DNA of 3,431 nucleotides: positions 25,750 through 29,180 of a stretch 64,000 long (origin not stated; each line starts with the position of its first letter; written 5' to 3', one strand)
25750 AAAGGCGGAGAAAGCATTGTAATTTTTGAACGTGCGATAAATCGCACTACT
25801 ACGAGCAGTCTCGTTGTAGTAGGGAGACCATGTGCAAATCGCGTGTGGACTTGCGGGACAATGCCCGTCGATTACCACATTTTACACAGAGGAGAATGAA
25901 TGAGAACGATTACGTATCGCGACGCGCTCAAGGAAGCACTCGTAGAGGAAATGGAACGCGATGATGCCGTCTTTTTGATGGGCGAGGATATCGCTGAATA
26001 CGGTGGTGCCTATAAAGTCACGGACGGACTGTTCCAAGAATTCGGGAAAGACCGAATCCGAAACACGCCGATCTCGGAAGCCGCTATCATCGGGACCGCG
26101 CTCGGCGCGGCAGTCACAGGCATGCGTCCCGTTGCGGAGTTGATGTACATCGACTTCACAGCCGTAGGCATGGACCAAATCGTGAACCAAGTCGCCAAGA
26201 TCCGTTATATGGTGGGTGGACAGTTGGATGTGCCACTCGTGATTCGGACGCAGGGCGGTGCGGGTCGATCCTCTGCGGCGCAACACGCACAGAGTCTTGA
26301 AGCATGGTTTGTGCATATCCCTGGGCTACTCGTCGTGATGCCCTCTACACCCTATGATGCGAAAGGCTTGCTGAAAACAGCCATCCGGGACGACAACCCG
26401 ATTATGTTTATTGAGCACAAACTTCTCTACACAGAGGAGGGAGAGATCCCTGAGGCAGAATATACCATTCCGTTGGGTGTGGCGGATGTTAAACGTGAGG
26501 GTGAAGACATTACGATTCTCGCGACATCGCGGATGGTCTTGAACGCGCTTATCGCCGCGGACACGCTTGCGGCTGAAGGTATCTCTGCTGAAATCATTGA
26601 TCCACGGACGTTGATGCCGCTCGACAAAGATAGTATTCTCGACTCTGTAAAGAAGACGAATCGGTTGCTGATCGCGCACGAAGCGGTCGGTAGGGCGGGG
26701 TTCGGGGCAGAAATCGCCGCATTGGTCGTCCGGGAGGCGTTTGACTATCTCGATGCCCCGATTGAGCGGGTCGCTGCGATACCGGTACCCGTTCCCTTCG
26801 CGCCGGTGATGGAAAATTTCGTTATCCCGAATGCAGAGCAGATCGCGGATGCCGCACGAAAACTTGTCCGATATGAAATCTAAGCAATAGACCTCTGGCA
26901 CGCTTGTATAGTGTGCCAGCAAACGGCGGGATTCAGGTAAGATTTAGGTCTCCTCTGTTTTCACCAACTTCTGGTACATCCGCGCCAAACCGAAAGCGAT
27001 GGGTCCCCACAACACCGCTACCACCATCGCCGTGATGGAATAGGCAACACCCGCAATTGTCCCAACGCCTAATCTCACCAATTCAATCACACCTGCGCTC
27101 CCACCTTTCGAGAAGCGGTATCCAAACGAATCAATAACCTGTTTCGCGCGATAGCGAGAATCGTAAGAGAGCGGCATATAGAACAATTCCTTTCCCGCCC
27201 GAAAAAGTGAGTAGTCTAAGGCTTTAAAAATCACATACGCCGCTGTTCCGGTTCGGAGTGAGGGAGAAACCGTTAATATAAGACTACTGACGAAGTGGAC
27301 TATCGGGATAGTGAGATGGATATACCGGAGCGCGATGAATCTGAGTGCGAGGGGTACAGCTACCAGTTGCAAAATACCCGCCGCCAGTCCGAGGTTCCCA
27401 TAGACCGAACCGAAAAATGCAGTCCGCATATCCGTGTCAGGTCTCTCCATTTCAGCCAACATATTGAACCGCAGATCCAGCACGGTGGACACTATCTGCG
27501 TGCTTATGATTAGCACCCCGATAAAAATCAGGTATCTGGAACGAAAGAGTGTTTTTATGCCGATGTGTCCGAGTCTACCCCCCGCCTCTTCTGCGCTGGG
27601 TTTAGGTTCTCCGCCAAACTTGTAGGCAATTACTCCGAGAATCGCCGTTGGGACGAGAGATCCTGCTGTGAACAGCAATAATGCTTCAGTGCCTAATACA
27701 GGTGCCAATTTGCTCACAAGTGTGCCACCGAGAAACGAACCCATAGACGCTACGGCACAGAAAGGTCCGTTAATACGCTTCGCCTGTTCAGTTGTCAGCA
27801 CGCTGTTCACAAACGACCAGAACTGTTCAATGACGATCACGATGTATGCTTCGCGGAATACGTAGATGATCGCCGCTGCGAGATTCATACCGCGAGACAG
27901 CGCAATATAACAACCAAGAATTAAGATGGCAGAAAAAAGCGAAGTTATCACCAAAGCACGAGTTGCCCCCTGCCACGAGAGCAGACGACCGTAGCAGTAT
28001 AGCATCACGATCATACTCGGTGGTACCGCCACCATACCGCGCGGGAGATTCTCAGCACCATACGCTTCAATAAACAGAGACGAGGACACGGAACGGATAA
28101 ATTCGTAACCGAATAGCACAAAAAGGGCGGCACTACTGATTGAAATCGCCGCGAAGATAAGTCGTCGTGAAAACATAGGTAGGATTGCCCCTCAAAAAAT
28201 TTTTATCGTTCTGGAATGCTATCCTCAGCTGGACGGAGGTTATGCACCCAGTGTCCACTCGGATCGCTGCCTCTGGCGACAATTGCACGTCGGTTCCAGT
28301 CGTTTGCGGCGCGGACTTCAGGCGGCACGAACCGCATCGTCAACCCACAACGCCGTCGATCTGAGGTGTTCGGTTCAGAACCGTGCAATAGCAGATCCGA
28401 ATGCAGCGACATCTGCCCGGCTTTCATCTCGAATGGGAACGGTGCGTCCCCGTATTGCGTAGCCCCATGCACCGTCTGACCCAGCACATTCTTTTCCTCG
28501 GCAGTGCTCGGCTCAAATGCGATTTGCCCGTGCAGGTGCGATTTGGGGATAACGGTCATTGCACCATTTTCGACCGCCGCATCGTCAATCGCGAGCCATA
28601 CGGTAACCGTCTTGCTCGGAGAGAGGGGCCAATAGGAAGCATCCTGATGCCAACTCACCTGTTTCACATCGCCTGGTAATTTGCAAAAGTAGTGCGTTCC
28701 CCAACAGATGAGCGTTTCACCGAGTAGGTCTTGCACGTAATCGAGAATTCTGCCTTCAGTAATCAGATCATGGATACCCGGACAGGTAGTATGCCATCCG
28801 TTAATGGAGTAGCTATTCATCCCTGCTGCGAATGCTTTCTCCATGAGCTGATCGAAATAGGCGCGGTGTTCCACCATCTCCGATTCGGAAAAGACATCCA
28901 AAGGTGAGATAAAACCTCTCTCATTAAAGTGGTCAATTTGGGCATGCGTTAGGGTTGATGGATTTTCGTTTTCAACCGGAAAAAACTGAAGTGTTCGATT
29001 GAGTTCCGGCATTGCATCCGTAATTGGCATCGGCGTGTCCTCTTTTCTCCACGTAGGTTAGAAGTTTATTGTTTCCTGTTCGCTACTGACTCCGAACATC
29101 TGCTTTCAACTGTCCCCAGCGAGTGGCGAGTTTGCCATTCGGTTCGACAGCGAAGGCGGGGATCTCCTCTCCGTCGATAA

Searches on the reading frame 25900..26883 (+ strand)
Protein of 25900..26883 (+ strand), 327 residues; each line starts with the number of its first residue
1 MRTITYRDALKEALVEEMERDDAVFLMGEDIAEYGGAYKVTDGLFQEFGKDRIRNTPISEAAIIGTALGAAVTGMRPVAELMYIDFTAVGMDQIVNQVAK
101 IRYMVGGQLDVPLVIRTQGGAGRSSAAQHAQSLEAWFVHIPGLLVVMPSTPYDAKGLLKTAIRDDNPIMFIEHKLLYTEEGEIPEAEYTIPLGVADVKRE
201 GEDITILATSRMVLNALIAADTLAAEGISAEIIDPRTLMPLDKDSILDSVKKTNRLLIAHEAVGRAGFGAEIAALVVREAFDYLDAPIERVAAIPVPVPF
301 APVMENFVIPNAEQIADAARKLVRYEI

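Call 71: search_protein_families(library=ncbifam, proteins=[window:25900-26883:+], max_evalue=1e-8)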
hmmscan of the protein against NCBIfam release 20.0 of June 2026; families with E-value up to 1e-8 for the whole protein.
window:25900-26883:+ (327 aa): 7 families
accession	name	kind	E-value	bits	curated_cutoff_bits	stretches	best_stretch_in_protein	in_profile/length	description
NF006667.0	PRK09212.1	subfamily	1.9e-125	418.1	321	1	1-326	1-326/327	pyruvate dehydrogenase complex E1 component subunit beta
NF008854.0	PRK11892.1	equivalog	2.3e-119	399.1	454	1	1-323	139-462/464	pyruvate dehydrogenase complex E1 component subunit beta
TIGR00204.1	dxs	equivalog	7.8e-20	70.9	465.95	1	42-280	344-573/616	1-deoxy-D-xylulose-5-phosphate synthase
NF004559.0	PRK05899.2-5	equivalog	4.9e-19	68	488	1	4-324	318-625/627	transketolase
NF008968.0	PRK12315.1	subfamily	2.1e-14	52.7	510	1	5-278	280-539/582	1-deoxy-D-xylulose-5-phosphate synthase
NF003933.0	PRK05444.2-2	equivalog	1.1e-11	43.9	395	1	47-282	332-563/606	1-deoxy-D-xylulose-5-phosphate synthase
NF004556.0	PRK05899.2-2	equivalog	3.7e-10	38.7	575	1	176-279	493-596/639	transketolase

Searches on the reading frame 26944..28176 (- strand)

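Call 71: search_protein_families(library=ncbifam, proteins=[window:26944-28176:-], max_evalue=1e-8)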
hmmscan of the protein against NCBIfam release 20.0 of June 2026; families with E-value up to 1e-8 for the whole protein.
window:26944-28176:- (410 aa): 1 family
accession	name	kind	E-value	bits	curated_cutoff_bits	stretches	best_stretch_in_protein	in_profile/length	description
TIGR00769.1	AAA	superfamily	3.6e-09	36.1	387.2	0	309-387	378-458/472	NTP/NDP exchange transporter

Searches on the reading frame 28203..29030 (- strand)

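Call 71: search_protein_families(library=ncbifam, proteins=[window:28203-29030:-], max_evalue=1e-8)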
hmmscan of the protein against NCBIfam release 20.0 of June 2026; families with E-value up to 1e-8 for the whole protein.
window:28203-29030:- (275 aa): 2 families
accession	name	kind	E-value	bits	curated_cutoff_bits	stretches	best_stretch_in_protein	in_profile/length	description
TIGR01762.1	chlorin-enz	subfamily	1.8e-27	96.4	226.3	1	27-246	3-258/288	chlorinating enzyme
NF052437.1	MPhHdxlPhnYGIM8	equivalog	1.4e-11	44.3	500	1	84-232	74-211/260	methylphosphonate hydroxylase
